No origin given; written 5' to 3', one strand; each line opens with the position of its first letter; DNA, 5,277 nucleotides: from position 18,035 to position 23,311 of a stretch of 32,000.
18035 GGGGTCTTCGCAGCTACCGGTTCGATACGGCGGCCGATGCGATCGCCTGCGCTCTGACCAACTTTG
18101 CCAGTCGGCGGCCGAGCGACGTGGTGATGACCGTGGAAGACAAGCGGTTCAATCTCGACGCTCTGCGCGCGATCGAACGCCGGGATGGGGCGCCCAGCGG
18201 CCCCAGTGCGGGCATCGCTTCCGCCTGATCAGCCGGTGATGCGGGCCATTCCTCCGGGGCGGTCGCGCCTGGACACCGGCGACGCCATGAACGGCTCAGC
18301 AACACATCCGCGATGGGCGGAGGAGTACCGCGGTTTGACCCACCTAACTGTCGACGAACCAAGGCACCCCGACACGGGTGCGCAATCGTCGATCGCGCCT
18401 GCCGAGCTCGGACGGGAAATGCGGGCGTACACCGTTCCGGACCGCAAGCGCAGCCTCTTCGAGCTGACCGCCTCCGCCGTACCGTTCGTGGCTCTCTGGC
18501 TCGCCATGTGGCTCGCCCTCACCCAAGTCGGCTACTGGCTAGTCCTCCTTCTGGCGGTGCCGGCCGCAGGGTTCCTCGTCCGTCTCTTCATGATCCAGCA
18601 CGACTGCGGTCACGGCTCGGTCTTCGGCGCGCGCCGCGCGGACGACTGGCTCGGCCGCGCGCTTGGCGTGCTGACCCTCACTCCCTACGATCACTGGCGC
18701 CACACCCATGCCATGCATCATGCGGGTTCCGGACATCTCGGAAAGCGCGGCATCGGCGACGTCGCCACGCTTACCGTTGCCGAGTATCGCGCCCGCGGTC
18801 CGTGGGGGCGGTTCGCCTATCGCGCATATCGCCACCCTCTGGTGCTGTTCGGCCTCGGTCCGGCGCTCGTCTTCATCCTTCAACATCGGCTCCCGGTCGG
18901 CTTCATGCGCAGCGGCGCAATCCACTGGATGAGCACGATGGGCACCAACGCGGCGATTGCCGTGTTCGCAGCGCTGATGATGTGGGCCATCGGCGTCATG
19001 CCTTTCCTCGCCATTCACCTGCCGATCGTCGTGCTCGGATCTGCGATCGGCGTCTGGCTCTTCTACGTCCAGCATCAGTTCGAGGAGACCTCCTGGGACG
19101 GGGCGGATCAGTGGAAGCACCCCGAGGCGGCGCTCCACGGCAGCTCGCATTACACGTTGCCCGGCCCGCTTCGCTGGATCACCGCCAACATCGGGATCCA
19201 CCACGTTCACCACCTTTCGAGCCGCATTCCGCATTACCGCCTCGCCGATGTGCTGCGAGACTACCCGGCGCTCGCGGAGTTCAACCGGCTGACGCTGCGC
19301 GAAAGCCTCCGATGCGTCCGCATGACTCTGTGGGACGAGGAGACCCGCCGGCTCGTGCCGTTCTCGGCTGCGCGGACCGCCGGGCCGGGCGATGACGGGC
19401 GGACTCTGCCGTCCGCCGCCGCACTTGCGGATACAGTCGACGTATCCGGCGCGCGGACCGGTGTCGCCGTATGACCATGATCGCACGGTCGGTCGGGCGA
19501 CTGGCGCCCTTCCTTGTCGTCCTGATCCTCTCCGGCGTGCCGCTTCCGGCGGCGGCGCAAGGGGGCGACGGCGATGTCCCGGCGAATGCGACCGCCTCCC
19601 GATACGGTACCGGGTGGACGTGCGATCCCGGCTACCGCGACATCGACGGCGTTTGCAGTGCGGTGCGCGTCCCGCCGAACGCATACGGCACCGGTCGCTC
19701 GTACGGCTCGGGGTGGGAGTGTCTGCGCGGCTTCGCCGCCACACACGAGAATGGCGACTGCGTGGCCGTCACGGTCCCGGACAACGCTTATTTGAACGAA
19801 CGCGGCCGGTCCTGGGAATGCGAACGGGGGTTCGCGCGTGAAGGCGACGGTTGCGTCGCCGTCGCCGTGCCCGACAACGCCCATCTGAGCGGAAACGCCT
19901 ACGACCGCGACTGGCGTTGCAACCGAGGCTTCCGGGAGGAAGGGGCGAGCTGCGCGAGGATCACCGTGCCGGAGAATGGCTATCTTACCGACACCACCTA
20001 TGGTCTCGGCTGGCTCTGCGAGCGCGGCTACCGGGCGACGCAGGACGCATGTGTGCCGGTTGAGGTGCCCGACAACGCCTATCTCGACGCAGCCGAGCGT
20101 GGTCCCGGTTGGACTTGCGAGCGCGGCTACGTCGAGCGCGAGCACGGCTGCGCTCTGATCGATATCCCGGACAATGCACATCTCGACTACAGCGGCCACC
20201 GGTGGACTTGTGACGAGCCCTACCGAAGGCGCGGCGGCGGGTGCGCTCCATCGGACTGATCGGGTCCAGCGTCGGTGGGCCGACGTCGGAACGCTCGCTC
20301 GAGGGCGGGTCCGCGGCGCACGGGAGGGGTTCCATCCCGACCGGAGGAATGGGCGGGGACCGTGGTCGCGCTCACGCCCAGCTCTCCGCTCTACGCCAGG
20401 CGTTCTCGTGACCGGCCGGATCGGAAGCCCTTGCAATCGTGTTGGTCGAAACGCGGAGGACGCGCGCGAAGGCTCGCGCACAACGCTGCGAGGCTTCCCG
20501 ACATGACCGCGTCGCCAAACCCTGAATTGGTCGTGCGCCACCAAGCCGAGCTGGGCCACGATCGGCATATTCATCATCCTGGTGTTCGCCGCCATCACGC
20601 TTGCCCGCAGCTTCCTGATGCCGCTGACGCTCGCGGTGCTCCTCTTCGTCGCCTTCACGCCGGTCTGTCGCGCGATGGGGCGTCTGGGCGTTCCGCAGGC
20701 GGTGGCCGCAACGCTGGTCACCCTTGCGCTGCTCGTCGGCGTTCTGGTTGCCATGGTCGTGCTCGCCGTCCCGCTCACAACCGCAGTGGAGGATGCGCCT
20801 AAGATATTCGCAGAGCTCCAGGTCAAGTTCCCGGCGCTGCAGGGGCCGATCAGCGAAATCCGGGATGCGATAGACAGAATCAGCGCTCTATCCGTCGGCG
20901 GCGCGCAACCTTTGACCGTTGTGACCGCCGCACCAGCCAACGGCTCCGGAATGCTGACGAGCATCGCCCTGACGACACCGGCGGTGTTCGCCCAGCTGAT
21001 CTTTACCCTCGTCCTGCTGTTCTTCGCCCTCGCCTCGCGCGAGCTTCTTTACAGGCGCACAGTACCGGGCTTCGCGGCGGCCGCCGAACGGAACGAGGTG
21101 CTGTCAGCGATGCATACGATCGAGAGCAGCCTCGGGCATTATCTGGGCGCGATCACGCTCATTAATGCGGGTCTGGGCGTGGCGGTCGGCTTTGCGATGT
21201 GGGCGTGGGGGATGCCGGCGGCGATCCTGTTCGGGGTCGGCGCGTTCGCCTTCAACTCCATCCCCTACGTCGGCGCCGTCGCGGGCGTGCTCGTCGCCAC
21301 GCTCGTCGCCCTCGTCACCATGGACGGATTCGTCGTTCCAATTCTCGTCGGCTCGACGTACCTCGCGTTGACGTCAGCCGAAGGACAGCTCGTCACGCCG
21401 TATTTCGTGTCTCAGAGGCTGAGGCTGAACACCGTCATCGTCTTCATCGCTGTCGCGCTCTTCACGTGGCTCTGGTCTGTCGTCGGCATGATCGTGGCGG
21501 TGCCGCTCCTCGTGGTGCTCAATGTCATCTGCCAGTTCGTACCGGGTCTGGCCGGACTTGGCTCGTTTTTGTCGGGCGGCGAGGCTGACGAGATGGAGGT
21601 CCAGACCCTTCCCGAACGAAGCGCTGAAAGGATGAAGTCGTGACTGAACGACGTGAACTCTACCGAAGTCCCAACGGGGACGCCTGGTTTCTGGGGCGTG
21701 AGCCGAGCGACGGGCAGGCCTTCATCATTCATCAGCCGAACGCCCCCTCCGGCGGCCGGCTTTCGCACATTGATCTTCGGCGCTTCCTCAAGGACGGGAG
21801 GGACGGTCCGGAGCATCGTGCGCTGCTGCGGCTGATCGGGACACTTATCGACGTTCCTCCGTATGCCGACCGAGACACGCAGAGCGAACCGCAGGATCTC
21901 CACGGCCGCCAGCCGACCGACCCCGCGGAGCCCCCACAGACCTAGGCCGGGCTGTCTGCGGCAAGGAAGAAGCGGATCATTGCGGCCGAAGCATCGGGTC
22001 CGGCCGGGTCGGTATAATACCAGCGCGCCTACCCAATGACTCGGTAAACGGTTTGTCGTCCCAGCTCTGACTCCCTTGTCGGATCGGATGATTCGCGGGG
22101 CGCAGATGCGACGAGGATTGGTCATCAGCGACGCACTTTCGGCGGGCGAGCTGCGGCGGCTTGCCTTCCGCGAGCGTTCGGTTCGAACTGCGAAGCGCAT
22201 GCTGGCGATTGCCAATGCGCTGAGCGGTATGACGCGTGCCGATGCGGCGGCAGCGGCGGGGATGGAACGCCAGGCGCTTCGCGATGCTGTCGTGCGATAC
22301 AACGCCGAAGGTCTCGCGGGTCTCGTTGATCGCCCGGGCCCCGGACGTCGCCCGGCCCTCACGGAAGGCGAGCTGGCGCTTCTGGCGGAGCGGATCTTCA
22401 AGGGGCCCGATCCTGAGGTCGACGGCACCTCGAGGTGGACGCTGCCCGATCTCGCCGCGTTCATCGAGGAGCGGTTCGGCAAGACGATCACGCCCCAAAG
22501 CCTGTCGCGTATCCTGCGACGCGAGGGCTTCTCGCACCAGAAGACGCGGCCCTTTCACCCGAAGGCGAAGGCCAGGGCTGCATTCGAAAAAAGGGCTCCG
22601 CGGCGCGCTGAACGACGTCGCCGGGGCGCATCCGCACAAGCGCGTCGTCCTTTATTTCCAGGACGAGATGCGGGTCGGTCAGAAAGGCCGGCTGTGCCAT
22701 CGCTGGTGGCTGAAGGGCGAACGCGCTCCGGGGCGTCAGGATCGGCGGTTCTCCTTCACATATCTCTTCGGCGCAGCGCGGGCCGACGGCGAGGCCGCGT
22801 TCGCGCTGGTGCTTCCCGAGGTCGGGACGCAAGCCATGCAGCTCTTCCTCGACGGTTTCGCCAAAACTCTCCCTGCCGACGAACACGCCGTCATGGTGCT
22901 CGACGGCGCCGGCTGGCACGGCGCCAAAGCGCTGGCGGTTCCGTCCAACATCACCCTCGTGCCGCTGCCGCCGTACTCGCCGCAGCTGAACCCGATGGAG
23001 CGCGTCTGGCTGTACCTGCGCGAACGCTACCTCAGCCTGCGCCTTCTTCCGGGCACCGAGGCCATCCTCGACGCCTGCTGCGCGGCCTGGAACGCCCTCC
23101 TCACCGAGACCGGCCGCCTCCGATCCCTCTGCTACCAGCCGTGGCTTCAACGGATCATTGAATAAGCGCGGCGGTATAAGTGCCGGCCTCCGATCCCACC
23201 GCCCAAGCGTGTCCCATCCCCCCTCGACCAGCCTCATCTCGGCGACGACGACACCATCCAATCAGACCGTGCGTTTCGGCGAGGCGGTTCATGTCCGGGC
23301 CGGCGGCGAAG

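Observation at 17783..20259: Tightly coupled cassette: tiny ORF / 97-aa protein / membrane desaturase / exported Cys-repeat protein (intact copy)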

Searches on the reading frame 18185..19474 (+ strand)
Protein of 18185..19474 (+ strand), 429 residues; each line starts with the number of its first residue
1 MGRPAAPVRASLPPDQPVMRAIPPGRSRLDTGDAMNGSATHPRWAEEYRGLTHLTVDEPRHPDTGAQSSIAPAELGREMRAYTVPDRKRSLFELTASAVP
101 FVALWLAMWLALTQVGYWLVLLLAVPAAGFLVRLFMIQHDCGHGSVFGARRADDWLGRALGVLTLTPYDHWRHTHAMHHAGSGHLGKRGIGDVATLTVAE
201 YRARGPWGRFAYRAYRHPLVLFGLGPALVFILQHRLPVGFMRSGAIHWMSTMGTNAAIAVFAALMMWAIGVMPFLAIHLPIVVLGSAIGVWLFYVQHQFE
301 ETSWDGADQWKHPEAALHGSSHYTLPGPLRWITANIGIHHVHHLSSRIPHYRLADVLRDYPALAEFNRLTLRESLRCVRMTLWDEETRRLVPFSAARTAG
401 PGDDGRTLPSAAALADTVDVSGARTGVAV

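Call 3: search_protein_families(library=pfam, proteins=[window:18185-19474:+], max_evalue=1)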
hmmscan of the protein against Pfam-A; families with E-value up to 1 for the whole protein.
window:18185-19474:+ (429 aa): 2 families
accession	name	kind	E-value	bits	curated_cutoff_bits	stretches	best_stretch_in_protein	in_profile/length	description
PF00487.30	FA_desaturase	-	3.6e-31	109.3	29.7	1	118-371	3-249/253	Fatty acid desaturase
PF18936.5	DUF5684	-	0.09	13.8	27.4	1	96-157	2-59/81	Family of unknown function (DUF5684)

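Call 4: search_protein_families(library=ncbifam, proteins=[window:18185-19474:+], max_evalue=1)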
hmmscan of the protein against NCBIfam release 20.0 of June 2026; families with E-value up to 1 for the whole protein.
window:18185-19474:+ (429 aa): 3 families
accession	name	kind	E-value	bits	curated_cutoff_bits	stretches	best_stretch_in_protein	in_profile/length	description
NF052548.1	FAdesatDesABac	equivalog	7.4e-103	344.1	500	1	73-394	8-326/328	Delta(5) desaturase DesA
NF045690.1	BCarotKetCrtW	equivalog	0.0013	18.1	350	1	102-180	39-119/257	beta-carotene ketolase CrtW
NF047982.1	T4SS_WalE1_fam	subfamily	0.16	10.9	90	1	255-294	45-83/486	actin-bundling T4SS effector WalE1 family protein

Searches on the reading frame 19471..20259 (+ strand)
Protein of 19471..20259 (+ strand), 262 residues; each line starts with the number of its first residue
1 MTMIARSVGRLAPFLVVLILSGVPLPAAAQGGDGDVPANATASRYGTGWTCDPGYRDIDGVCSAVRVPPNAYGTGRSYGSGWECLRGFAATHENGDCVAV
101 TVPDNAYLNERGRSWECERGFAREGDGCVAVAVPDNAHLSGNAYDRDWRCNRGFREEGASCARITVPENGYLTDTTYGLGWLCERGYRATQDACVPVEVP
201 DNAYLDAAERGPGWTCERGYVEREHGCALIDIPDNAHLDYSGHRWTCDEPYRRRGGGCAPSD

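Call 3: search_protein_families(library=pfam, proteins=[window:19471-20259:+], max_evalue=1)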
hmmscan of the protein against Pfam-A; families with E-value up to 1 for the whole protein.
window:19471-20259:+ (262 aa): 5 families
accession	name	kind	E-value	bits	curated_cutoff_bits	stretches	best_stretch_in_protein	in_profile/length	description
PF12946.13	EGF_MSP1_1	-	4.8e-06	26.9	27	2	128-161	2-36/37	MSP1 EGF domain 1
PF15430.11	SVWC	-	0.0021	18.7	27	0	111-146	20-55/66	Single domain von Willebrand factor type C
PF02822.19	Antistasin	-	0.019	15.9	21.2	0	215-228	9-22/26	Antistasin family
PF10913.13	DUF2706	-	0.11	12.7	25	0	128-143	32-47/59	Protein of unknown function (DUF2706)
PF12662.13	cEGF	-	0.14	12.4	26.6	0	150-164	6-22/24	Complement Clr-like EGF-like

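Call 4: search_protein_families(library=ncbifam, proteins=[window:19471-20259:+], max_evalue=1)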
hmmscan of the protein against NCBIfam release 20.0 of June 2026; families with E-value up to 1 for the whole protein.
window:19471-20259:+ (262 aa): 0 families

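Call 18: find_homologous_proteins(query=window:19471-20259:+, max_evalue=0.001)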
Query window:19471-20259:+ (262 aa): 345 proteins with E <= 0.001 among 996 candidates; the best 120 are listed.
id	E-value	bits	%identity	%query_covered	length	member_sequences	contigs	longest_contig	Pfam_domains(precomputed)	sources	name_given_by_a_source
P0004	9.6e-103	361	38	93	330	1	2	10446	-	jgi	jgi:hypothetical protein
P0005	9.7e-93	329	43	84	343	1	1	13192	-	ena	-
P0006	1.8e-78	282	48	94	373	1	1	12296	-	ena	-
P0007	6.4e-78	280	49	99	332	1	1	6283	-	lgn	-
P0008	3.7e-77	277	49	74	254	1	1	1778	PF12946.14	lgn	-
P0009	2.5e-76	275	48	62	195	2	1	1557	PF12946.14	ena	-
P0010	7.7e-76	273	46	99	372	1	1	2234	PF12946.14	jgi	jgi:hypothetical protein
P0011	9.2e-75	270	46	99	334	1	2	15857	PF12946.14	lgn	-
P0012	6.7e-74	267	50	84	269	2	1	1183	PF12946.14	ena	-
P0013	1.0e-73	266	47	98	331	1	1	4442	-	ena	-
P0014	6.7e-73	263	45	96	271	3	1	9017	-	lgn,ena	-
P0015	1.1e-72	263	45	94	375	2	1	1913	PF12946.14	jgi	jgi:hypothetical protein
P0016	2.7e-72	261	50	89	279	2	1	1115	PF12946.14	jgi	jgi:hypothetical protein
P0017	7.0e-72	260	46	97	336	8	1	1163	-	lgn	-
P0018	1.2e-71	259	45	95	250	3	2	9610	-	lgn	-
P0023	8.2e-71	257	45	95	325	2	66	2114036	-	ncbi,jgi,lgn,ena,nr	ncbi:MAG TPA: hypothetical protein DCL19_08975 [Gammaproteobacteria bacterium]|nr:hypothetical prote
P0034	7.8e-70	253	49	92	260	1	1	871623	-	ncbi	-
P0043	8.9e-69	250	46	98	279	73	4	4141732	-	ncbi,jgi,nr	ncbi:hypothetical protein N1037_11900 [Phaeobacter sp. G2]|jgi:hypothetical protein|nr:hypothetical 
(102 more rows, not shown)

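Call 59: find_encoding_contigs(protein=P0043, flank=5000, max_places=2)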
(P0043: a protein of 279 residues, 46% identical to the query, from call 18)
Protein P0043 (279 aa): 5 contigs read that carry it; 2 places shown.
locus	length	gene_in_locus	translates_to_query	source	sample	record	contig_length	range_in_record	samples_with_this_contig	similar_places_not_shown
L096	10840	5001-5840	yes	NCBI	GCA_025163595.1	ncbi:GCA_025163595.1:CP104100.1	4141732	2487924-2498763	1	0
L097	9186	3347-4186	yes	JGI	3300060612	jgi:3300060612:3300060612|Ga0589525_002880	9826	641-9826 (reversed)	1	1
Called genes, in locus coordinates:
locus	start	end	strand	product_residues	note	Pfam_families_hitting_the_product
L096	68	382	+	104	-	PF16083:Phage_holin_3_3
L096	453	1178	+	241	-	PF25612:DUF7940, PF00959:Phage_lysozyme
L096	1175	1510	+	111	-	-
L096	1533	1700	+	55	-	-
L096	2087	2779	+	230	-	-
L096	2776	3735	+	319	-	-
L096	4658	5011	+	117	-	-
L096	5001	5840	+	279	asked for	-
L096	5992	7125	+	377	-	PF17396:DUF1611_N, PF07755:DUF1611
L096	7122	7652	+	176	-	PF01168:Ala_racemase_N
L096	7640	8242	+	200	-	-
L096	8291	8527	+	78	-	-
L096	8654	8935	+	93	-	-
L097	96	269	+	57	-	-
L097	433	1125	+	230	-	-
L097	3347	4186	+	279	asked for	-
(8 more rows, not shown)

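Call 60: find_encoding_contigs(protein=P0023, flank=5000, max_places=2)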
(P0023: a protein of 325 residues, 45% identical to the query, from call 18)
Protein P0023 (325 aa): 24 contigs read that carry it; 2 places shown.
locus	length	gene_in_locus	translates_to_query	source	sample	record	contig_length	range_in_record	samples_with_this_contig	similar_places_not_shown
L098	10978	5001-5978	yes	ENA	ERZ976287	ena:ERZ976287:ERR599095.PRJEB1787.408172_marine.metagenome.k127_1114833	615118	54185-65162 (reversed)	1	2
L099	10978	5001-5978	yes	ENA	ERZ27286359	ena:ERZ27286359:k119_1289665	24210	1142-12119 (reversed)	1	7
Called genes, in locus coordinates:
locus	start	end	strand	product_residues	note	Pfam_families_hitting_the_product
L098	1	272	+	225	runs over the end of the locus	-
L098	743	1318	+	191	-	PF00239:Resolvase, PF13565:HTH_32 (weak), PF02796:HTH_7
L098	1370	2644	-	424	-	PF06965:Na_H_antiport_1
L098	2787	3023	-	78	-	-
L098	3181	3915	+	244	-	PF00027:cNMP_binding, PF13545:HTH_Crp_2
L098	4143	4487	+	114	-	-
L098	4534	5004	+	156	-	-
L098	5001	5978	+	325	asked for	-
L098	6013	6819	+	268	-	PF04473:DUF553 (weak), PF01841:Transglut_core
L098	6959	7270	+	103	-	-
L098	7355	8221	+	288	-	PF08379:Bact_transglu_N, PF01841:Transglut_core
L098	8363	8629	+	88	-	PF17866:AAA_lid_6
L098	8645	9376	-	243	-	PF13391:HNH_2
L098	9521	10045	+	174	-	PF13610:DDE_Tnp_IS240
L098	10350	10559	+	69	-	PF00313:CSD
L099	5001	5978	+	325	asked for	-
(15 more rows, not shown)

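Call 61: find_encoding_contigs(protein=P0034, flank=5000, max_places=2)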
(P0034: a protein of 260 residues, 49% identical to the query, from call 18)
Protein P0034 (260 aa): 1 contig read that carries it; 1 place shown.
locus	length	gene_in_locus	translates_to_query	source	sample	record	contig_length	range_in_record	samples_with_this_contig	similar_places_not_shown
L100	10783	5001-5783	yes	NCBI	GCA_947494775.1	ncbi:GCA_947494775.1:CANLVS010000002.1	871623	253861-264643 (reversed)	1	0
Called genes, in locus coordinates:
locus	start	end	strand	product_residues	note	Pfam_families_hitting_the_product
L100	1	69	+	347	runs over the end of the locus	PF09937:DUF2169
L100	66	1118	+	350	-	-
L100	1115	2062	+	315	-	PF13665:Tox-PAAR-like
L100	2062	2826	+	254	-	-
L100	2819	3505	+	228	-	-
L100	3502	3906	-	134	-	PF01957:NfeD (faint)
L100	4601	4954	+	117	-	-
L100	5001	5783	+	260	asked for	-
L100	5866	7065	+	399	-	PF17396:DUF1611_N, PF07755:DUF1611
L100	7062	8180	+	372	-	PF01168:Ala_racemase_N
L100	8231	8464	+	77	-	-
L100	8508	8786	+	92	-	-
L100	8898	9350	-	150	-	PF21291:CYNS_N, PF02560:Cyanate_lyase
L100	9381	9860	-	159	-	PF07080:DUF1348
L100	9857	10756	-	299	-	PF00005:ABC_tran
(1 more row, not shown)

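Call 102: predict_structure(alignment_id=A8)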
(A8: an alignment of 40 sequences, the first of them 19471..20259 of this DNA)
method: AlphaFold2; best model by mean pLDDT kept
length: 262 residues; sequences in the alignment: 40
mean_pLDDT: 87.1   pTM: 0.60
mean pLDDT of the five models: 87.1, 86.8, 86.6, 85.8, 85.2
residues with pLDDT >= 90: 191; 70-90: 31; 50-70: 28; < 50: 12
segments of 3 or more residues with pLDDT < 50: 1-7
pLDDT, mean of each block of 10 residues (from residue 1): 47 53 51 78 89 92 95 90 95 91 96 93 94 93 72 93 96 88 94 95 88 94 96 97 97 96 86
secondary structure, 60 per line:
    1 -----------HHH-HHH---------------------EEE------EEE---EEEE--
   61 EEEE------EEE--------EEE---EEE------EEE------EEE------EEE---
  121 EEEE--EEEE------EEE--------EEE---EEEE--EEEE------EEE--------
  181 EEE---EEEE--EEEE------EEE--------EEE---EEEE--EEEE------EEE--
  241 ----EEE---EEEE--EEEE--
elements in order: E40-42 E49-51 E55-58 E61-64 E71-73 E82-84 E88-90 E97-99 E106-108 E115-117 E121-124 E127-130 E137-139 E148-150 E154-157 E160-163 E170-172 E181-183 E187-190 E193-196 E203-205 E214-216 E220-223 E226-229 E236-238 E245-247 E251-254 E257-260

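Call 104: fold_search(model_id=the predicted structure, library=pdb)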
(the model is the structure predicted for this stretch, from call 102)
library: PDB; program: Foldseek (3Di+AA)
matches with E <= 10: 314; with E <= 0.001: 1
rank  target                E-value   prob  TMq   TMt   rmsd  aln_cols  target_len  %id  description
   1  9oz8_B                6.7e-04  0.66  0.13  0.06  25.1       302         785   13  Cryo-EM structure of chicken NEL dimer bound with one human NICOL. (released 2026-02-25)
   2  6pog_B                1.4e-03  0.95  0.20  0.21  15.9       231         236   15  Crystal structure of the NELL2 EGF1-6-Robo3 FN1 complex (released 2020-05-06)
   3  8e1z_B                6.9e-03  0.57  0.10  0.15  19.6       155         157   17  Crystal structure of Plasmodium falciparum ookinete surface antigen Pfs28 (released 2022-11-30)
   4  1z1y_A                1.2e-02  0.75  0.13  0.18  20.9       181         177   16  Crystal structure of Methylated Pvs25, an ookinete protein from Plasmodium vivax (released 2005-12-06)
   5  1z1y_B                1.3e-02  0.60  0.12  0.17  21.3       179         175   15  Crystal structure of Methylated Pvs25, an ookinete protein from Plasmodium vivax (released 2005-12-06)
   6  7kp7_E                2.3e-02  0.92  0.23  0.34   8.3       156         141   12  asymmetric mTNF-alpha hTNFR1 complex (released 2021-01-13)
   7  8vy2_A                2.3e-02  0.54  0.22  0.07  20.6       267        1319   13  Structure of mCELSR1 extracellular region containing CADH9-GAIN domains (released 2025-05-07)
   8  7pfp_C                2.6e-02  0.66  0.17  0.12   9.9       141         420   20  Full-length cryo-EM structure of the native human uromodulin (UMOD)/Tamm-Horsfall protein (THP) filament (released 2022-03-16)
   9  2box                  2.8e-02  0.66  0.14  0.21  11.1       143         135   15  EGF Domains 1,2,5 of human EMR2, a 7-TM immune system molecule, in complex with strontium. (released 2006-10-18)
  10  1ncf_B                2.9e-02  0.82  0.22  0.34  10.7       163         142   12  A NEW PARADIGM FOR TUMOR NECROSIS FACTOR SIGNALLING (released 1995-12-07)
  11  7kp7_F                3.6e-02  0.38  0.14  0.21  14.2       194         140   11  asymmetric mTNF-alpha hTNFR1 complex (released 2021-01-13)
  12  8zui_D                3.8e-02  0.87  0.22  0.33   8.6       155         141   10  Binary cluster of TNF-TNFR1 ectodomain complex (released 2025-06-11)
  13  6b08_A                4.1e-02  0.44  0.13  0.18  21.2       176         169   15  Crystal structure of Pfs25 in complex with the transmission blocking antibody 1276 (released 2017-11-15)
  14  8ezl_A                5.1e-02  0.35  0.13  0.17  21.0       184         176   15  Pfs25 in complex with transmission-reducing antibody AS01-50 (released 2023-08-16)
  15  6pol_B                5.3e-02  0.57  0.17  0.26   9.0       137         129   19  Crystal structure of the human NELL1 EGF1-3-Robo3 FN1 complex (released 2020-05-06)
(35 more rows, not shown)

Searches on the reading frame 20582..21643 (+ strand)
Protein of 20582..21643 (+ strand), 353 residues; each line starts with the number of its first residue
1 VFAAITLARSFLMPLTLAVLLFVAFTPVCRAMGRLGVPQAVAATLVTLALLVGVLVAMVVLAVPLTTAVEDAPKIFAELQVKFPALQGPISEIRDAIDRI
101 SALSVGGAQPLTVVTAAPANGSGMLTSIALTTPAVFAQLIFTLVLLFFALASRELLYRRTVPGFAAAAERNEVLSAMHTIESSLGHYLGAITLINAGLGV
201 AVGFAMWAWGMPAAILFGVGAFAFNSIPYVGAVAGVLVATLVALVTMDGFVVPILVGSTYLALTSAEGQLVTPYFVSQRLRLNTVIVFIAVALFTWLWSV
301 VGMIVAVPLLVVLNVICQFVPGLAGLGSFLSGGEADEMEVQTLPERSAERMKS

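Call 3: search_protein_families(library=pfam, proteins=[window:20582-21643:+], max_evalue=1)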
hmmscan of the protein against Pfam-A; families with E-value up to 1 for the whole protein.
window:20582-21643:+ (353 aa): 1 family
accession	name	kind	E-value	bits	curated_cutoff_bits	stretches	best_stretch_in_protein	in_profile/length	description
PF01594.21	AI-2E_transport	-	3.4e-39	135.4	34.3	1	1-319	11-325/327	AI-2E family transporter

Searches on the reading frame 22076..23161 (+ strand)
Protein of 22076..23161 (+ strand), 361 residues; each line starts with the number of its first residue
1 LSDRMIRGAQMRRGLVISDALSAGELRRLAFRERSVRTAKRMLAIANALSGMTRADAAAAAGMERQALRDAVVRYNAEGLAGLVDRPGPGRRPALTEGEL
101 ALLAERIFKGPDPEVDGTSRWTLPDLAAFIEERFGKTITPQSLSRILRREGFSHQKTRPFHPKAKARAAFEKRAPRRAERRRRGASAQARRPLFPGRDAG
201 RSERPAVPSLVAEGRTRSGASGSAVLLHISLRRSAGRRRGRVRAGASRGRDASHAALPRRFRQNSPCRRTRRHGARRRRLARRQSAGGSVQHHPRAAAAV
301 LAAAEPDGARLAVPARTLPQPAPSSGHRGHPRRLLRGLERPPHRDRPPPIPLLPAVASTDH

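Call 64: search_protein_families(library=pfam, proteins=[window:22076-23161:+], max_evalue=0.001)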
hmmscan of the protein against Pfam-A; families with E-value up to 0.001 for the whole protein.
window:22076-23161:+ (361 aa): 5 families
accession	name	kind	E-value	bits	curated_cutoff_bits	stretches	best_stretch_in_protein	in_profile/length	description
PF13592.12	HTH_33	-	2.5e-15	56.2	25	1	119-168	3-52/60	Winged helix-turn helix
PF13565.12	HTH_32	-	2.5e-13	50.8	33.7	1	72-147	6-73/73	Homeodomain-like domain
PF13551.12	HTH_29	-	1.9e-10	41.1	28.1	1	41-99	1-62/64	Winged helix-turn helix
PF13518.12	HTH_28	-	3.3e-09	37.1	25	1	43-90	4-51/52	Helix-turn-helix domain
PF13384.12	HTH_23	-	0.00026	21.2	24.6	0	36-83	2-49/50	Homeodomain-like domain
